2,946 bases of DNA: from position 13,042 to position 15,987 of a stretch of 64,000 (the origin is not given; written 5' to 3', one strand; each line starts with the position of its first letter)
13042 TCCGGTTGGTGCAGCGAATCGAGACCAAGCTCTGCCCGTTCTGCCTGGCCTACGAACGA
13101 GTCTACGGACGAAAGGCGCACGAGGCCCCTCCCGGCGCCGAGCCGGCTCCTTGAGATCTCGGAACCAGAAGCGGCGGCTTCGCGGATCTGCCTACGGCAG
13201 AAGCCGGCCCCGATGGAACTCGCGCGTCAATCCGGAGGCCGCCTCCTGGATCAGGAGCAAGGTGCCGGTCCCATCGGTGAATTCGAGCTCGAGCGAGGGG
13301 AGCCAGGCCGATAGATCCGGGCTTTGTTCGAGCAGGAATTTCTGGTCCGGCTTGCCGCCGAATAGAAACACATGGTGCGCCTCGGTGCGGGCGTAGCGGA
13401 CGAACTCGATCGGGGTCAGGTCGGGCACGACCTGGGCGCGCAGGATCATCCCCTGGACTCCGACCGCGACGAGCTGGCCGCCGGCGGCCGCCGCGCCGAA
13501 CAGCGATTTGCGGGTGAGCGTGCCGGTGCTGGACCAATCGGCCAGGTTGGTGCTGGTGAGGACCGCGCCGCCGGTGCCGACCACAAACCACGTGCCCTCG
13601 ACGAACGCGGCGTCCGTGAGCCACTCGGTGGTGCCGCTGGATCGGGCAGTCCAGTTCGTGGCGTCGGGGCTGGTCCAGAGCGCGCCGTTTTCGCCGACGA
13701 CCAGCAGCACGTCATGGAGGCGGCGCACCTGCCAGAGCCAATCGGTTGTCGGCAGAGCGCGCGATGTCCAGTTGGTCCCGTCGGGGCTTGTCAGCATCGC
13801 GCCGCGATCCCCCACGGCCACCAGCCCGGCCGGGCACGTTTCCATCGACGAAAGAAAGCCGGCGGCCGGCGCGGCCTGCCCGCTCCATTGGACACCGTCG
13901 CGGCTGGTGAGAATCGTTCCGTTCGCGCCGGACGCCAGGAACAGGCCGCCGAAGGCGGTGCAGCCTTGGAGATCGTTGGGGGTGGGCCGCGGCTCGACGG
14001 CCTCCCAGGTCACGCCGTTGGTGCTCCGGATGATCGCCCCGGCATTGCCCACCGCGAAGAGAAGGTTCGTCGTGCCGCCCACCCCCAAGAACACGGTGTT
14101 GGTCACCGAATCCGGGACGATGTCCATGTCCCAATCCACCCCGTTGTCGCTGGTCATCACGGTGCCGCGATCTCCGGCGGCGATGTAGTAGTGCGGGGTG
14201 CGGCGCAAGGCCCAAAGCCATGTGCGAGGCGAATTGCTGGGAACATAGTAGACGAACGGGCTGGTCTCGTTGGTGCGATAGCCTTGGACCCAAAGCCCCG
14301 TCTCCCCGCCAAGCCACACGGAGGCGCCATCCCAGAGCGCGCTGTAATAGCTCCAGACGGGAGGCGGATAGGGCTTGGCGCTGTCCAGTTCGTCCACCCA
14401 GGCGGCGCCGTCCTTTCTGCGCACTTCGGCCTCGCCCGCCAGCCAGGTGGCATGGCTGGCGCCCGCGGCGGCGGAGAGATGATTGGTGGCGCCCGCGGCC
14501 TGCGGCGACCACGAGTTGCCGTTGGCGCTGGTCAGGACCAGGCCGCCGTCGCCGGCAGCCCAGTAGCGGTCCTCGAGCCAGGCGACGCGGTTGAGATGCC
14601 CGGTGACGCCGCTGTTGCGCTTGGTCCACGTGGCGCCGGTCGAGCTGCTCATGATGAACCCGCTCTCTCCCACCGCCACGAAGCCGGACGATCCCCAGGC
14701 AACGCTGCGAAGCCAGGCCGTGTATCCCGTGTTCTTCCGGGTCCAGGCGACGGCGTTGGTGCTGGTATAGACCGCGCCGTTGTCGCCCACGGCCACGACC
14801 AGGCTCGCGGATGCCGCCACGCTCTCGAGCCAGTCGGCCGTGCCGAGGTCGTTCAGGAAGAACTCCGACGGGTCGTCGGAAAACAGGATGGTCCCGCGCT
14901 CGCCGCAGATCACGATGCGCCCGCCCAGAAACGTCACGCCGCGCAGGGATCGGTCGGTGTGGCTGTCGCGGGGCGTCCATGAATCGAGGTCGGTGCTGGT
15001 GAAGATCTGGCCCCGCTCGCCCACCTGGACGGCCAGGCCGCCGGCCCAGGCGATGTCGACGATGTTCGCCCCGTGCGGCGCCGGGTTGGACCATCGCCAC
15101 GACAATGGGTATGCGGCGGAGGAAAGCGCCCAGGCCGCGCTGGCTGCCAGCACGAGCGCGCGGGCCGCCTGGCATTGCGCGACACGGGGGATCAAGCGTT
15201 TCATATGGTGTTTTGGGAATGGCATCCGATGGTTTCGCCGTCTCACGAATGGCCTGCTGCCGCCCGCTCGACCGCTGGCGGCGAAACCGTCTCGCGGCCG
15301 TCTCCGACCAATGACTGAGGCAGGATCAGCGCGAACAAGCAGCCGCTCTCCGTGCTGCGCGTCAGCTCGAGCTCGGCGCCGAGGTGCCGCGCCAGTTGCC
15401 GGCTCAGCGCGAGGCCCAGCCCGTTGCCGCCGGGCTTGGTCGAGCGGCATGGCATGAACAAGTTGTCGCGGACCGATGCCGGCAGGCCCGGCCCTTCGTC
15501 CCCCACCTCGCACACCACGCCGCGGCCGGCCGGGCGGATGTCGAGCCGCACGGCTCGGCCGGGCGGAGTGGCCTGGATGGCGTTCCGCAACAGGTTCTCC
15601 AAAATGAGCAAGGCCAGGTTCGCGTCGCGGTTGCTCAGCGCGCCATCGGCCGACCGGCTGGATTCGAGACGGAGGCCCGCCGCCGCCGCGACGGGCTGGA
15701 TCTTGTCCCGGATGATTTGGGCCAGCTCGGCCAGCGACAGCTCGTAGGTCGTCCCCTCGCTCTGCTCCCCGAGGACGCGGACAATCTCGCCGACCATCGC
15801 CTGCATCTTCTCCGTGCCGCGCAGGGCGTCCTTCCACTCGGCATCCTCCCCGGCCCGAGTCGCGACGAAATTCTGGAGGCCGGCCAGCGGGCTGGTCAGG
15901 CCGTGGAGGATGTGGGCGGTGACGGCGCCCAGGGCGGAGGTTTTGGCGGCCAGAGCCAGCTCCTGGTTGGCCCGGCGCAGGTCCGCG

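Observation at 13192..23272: Self-contained sigma54 regulon with a new enhancer palindrome (TGGGGA-W4-TYCCCA) controlling surface proteins and a multiheme cytochrome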

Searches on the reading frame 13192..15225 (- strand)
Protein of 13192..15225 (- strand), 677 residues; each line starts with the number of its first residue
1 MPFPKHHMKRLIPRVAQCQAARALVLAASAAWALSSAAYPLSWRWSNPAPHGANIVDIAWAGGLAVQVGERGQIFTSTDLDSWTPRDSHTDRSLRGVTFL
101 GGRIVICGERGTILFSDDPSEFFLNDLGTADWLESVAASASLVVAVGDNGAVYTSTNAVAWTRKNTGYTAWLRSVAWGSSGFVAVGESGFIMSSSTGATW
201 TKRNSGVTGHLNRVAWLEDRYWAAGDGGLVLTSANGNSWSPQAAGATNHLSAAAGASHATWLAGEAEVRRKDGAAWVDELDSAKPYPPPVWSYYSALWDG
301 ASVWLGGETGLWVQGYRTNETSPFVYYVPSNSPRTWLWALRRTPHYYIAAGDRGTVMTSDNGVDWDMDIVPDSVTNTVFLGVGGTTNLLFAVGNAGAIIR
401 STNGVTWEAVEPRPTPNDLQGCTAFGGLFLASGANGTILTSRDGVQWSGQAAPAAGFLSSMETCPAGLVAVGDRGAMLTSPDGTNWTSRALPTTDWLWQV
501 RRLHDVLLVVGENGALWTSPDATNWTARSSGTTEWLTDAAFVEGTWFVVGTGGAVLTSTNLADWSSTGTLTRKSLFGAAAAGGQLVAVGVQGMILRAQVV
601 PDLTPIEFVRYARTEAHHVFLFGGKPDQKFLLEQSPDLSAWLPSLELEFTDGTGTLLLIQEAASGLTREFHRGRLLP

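Call 26: search_protein_families(library=ncbifam, proteins=[window:13192-15225:-], max_evalue=0.01)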
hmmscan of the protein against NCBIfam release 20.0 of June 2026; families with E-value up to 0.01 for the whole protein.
window:13192-15225:- (677 aa): 2 families
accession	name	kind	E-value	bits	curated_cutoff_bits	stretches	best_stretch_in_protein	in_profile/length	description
NF045728.1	glycosyl_F510_1955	equivalog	2.2e-10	40.2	175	2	142-254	106-225/246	F510_1955 family glycosylhydrolase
NF053688.1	BamI_Bacteroidota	equivalog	8.4e-06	25.3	370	0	481-529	192-243/452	BamI family beta-barrel-assembly machinery protein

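Call 37: search_solved_structures(query=window:13192-15225:-, max_evalue=0.1)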
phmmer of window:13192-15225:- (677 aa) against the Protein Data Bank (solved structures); distinct sequences matched with E-value up to 0.1: 4.
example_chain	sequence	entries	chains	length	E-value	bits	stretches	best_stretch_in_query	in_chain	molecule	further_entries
6tjf_A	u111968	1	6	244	0.00019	23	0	106-193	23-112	Cake6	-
6tje_A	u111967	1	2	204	0.00091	20.8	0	106-195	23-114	Cake5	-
6tjd_A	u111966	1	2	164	0.0067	17.9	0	106-157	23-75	Cake4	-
6tjc_A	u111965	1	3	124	0.095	14.1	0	106-194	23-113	Cake3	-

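Call 64: find_homologous_proteins(query=window:13192-15225:-, max_evalue=0.00001)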
Query window:13192-15225:- (677 aa): 1001 proteins with E <= 0.00001 among 8000 candidates; the best 120 are listed.
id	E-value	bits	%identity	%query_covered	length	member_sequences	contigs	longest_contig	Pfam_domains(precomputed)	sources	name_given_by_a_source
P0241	1.7e-293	993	68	98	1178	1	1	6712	PF13581.13,PF02518.32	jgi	-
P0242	1.2e-291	987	67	98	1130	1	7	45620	PF13581.13,PF02518.32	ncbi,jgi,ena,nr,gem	ncbi:MAG TPA: ATP-binding protein [Verrucomicrobiota bacterium]|nr:ATP-binding protein [Verrucomicro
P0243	2.3e-277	940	65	95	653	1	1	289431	PF25852.1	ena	-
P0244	4.1e-270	916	61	100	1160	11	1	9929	PF02518.32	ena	-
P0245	5.8e-255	866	61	95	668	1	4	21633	-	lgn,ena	-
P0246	3.9e-253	860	59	98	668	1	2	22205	PF25852.1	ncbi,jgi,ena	-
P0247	9.1e-252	855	60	95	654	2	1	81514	PF25852.1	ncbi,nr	ncbi:MAG: hypothetical protein HZA90_08890 [Verrucomicrobia bacterium]|nr:hypothetical protein [Verr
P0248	5.0e-247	840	60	95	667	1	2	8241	PF25852.1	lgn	-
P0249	2.0e-234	798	57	94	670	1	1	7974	-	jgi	jgi:hypothetical protein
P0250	8.2e-223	760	54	94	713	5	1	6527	PF25852.1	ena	-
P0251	1.7e-220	752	52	98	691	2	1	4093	PF25852.1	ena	-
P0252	6.0e-213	727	53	99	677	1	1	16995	PF23366.2,PF25852.1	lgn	-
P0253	9.1e-207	707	53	97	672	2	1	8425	-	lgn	-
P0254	2.6e-206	705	52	94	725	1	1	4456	PF11347.15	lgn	-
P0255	6.9e-206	704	48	100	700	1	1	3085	-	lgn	-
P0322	1.1e-191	657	49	95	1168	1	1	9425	PF02518.32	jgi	-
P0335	9.8e-190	650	49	97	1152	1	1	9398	PF13581.13,PF02518.32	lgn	-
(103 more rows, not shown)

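Call 69: find_encoding_contigs(protein=P0242, flank=7000, max_places=2)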
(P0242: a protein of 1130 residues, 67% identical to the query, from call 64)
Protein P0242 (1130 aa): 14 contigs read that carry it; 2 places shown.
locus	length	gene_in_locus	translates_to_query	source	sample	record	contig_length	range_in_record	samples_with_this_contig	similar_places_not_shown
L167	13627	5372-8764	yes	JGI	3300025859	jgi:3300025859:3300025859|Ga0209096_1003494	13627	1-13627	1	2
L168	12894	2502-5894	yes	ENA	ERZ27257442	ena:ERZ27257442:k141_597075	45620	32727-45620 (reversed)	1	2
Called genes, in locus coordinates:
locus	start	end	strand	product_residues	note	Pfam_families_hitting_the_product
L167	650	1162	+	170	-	-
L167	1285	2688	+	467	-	PF00072:Response_reg, PF00158:Sigma54_activat, PF13191:AAA_16 (weak), PF14532:Sigma54_activ_2, PF00004:AAA, PF07728:AAA_5, PF25601:AAA_lid_14, PF02954:HTH_8 (weak)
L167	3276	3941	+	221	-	-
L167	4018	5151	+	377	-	-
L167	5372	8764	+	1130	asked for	PF13581:HATPase_c_2, PF02518:HATPase_c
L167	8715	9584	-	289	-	-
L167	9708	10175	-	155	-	PF05573:NosL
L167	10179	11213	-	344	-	-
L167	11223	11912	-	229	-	PF00005:ABC_tran, PF13304:AAA_21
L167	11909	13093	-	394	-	PF12704:MacB_PCD, PF02687:FtsX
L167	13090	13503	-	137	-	-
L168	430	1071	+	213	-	-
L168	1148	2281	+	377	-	-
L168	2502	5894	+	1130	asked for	PF13581:HATPase_c_2, PF02518:HATPase_c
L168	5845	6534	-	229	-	-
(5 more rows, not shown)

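Call 70: find_encoding_contigs(protein=P0335, flank=7000, max_places=1)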
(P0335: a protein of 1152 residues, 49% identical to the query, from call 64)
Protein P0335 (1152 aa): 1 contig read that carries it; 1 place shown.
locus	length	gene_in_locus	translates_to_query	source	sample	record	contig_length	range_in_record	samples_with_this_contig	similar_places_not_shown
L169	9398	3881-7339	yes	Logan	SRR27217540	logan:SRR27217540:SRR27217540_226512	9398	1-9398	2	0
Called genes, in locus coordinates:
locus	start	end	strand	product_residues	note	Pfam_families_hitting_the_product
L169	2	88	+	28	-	?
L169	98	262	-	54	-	-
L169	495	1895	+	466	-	PF00072:Response_reg, PF00158:Sigma54_activat, PF14532:Sigma54_activ_2, PF07728:AAA_5, PF25601:AAA_lid_14, PF02954:HTH_8 (weak)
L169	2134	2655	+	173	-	PF01442:Apolipoprotein (weak)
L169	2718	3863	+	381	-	PF11059:DUF2860 (weak)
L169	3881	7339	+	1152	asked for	PF13581:HATPase_c_2 (weak), PF02518:HATPase_c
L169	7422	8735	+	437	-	PF00072:Response_reg, PF07228:SpoIIE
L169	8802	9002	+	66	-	-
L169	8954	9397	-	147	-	?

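Call 77: predict_structure(alignment_id=A3)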
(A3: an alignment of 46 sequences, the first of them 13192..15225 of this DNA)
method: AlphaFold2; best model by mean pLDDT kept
length: 677 residues; sequences in the alignment: 46
mean_pLDDT: 93.2   pTM: 0.87
mean pLDDT of the five models: 93.2, 92.6, 91.0, 90.5, 88.7
residues with pLDDT >= 90: 576; 70-90: 76; 50-70: 13; < 50: 12
segments of 3 or more residues with pLDDT < 50: 1-4, 6-8, 32-34
pLDDT, mean of each block of 10 residues (from residue 1): 47 68 72 61 90 95 96 94 91 97 97 96 97 98 98 98 97 98 98 97 98 96 98 98 97 93 98 93 95 96 95 93 91 92 95 96 93 97 95 98 95 98 96 98 97 96 97 97 96 97 98 98 96 97 96 96 91 95 95 94 91 92 92 93 91 90 85 90
secondary structure, 60 per line:
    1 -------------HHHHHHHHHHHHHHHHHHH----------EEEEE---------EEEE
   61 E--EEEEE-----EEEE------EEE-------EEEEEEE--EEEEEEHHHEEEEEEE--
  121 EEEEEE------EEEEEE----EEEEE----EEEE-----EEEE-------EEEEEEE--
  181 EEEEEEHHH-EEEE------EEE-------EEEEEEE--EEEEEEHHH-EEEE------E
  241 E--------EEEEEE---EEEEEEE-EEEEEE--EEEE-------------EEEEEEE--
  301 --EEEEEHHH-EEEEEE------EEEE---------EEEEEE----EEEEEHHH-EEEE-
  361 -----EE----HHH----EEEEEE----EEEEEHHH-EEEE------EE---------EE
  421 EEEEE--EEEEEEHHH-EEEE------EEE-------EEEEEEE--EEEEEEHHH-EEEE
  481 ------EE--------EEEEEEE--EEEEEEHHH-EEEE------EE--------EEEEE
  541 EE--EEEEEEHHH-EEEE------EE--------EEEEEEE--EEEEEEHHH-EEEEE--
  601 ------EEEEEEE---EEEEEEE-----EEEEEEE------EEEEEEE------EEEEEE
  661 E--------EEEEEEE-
elements in order: H14-32 E43-47 E57-61 E64-68 E74-77 E84-86 E94-100 E103-108 E112-118 E121-126 E133-138 E143-147 E152-155 E161-164 E172-178 E181-186 E191-194 E201-203 E211-217 E220-225 E230-233 E250-255 E259-265 E267-272 E275-278 E292-298 E303-307 E312-317 E324-327 E337-342 E347-351 E356-359 E379-384 E389-393 E398-401 E419-425 E428-433 E438-441 E448-450 E458-464 E467-472 E477-480 E497-503 E506-511 E516-519 E536-542 E545-550 E555-558 E575-581 E584-589 E594-598 E607-613 E617-623 E629-635 E642-648 E655-661 E670-676
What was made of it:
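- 13192..15225 (-): Exported double seven-bladed beta-propeller with a C-terminal beta-sandwich (residues about 605-677) ending in ............. Last gene of the operon; probable extracytoplasmic co-sensor of the kinase. AF2 mean pLDDT 93.2, pTM 0.87 (call 77).
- Checked: a double beta-propeller (AF2 pLDDT 93, call 77);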

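Call 79: fold_search(model_id=the predicted structure, library=pdb)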
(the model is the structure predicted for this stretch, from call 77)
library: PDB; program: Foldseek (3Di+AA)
matches with E <= 10: 1395; with E <= 0.001: 935
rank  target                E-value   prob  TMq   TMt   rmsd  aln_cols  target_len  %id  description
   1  2ymu_A                2.7e-18  1.00  0.44  0.49   9.8       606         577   10  Structure of a highly repetitive propeller structure (released 2012-10-17)
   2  4a2m_D                6.0e-16  1.00  0.34  0.31  20.0       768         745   10  Structure of the periplasmic domain of the heparin and heparan sulphate sensing hybrid two component system BT4663 in  (released 2012-05-02)
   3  4a2m_B                9.1e-16  1.00  0.34  0.31  20.3       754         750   10  Structure of the periplasmic domain of the heparin and heparan sulphate sensing hybrid two component system BT4663 in  (released 2012-05-02)
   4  4a2m_A                4.2e-15  1.00  0.34  0.31  20.3       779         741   11  Structure of the periplasmic domain of the heparin and heparan sulphate sensing hybrid two component system BT4663 in  (released 2012-05-02)
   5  4a2l_E                9.0e-15  1.00  0.33  0.30  21.0       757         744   11  Structure of the periplasmic domain of the heparin and heparan sulphate sensing hybrid two component system BT4663 in  (released 2012-05-02)
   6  4a2l_D                1.1e-14  1.00  0.35  0.32  21.1       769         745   10  Structure of the periplasmic domain of the heparin and heparan sulphate sensing hybrid two component system BT4663 in  (released 2012-05-02)
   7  3va6_B                1.5e-14  1.00  0.36  0.33  19.7       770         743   12  Crystal Structure of the extracellular domain of the putative hybrid two component system BT4673 from B. thetaiotaomic (released 2012-06-13)
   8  9e2g_2B               2.9e-14  1.00  0.51  0.55   7.8       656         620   12  Cryo-EM structure of 48 nm repeat of microtubule doublet from T. brucei flagellum (released 2025-03-12)
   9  9d5n_CH               7.2e-14  1.00  0.49  0.53   8.3       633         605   11  48-nm doublet microtubule from Trichomonas vaginalis strain G3 (released 2025-05-14)
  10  4a2l_B                9.4e-14  1.00  0.35  0.32  20.3       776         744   11  Structure of the periplasmic domain of the heparin and heparan sulphate sensing hybrid two component system BT4663 in  (released 2012-05-02)
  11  3shf                  1.1e-13  1.00  0.36  0.25  13.7       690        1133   11  Crystal structure of the R265S mutant of full-length murine Apaf-1 (released 2011-08-24)
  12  3sfz                  1.4e-13  1.00  0.35  0.24  13.8       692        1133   11  Crystal structure of full-length murine Apaf-1 (released 2011-08-24)
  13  4a2l_C                1.5e-13  1.00  0.35  0.32  20.9       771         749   10  Structure of the periplasmic domain of the heparin and heparan sulphate sensing hybrid two component system BT4663 in  (released 2012-05-02)
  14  9n6z_LT               2.7e-13  1.00  0.55  0.46   7.7       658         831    9  SSU processome maturation and disassembly, State D (released 2025-11-05)
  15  7mq8_LO               3.6e-13  1.00  0.53  0.44   8.6       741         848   12  Cryo-EM structure of the human SSU processome, state pre-A1 (released 2021-09-22)
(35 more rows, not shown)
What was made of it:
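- On Bacteroides hybrid two-component sensor domain: The fold class is similar, but TM is 0.34 (call 79).
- Closest known: Periplasmic sensor domains of Bacteroides hybrid two-component systems. Same: These are the best Foldseek hits by E-value after 2ymu (6e-16 to 1e-13, call 79).
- The fold is a double propeller plus beta-sandwich, the architecture of Bacteroides hybrid two-component sensor domains (calls 77, 79). The structural match of the propeller to BT4663 has a low TM-score (0.34), while generic WD40 double propellers reach a higher TM (0.5-0.6) (call 79).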

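Call 88: search_protein_families(library=pfam, proteins=[L167:650-1162:+], max_evalue=1)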
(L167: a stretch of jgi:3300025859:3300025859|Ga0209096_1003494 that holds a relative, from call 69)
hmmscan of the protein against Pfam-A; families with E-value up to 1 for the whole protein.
L167:650-1162:+ (170 aa): 0 families

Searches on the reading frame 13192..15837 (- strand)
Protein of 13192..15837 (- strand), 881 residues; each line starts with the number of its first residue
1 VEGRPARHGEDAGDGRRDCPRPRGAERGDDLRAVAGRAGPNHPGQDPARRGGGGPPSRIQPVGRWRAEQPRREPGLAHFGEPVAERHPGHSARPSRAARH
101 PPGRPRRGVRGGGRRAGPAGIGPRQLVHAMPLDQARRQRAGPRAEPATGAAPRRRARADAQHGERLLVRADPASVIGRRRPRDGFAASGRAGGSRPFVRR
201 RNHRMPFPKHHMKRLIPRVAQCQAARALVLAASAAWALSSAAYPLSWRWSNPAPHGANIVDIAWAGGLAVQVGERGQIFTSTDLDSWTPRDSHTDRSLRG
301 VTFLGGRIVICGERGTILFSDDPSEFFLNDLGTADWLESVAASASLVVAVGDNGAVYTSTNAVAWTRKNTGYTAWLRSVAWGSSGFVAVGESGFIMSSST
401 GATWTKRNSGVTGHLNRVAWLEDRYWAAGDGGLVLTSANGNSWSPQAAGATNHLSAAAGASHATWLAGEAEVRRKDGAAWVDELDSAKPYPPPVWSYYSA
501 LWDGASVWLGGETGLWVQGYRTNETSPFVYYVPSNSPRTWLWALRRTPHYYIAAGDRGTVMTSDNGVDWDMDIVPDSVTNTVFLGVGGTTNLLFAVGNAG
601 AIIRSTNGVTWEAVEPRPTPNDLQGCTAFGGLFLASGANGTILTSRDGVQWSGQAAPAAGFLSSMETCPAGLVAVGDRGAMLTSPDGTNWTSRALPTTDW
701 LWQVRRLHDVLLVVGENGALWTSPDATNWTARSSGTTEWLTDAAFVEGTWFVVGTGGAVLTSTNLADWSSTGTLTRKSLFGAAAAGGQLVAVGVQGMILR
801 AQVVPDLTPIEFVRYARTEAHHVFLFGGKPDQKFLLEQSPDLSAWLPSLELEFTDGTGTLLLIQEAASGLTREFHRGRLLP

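Call 8: search_protein_families(library=pfam, proteins=[window:13192-15837:-], max_evalue=0.01)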
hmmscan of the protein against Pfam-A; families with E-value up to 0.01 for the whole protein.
window:13192-15837:- (881 aa): 1 family
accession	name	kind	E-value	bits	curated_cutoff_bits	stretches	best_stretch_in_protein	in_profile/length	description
PF19755.4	DUF6242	-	4.3e-06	27.2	29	0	598-651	163-217/217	Domain of unknown function (DUF6242)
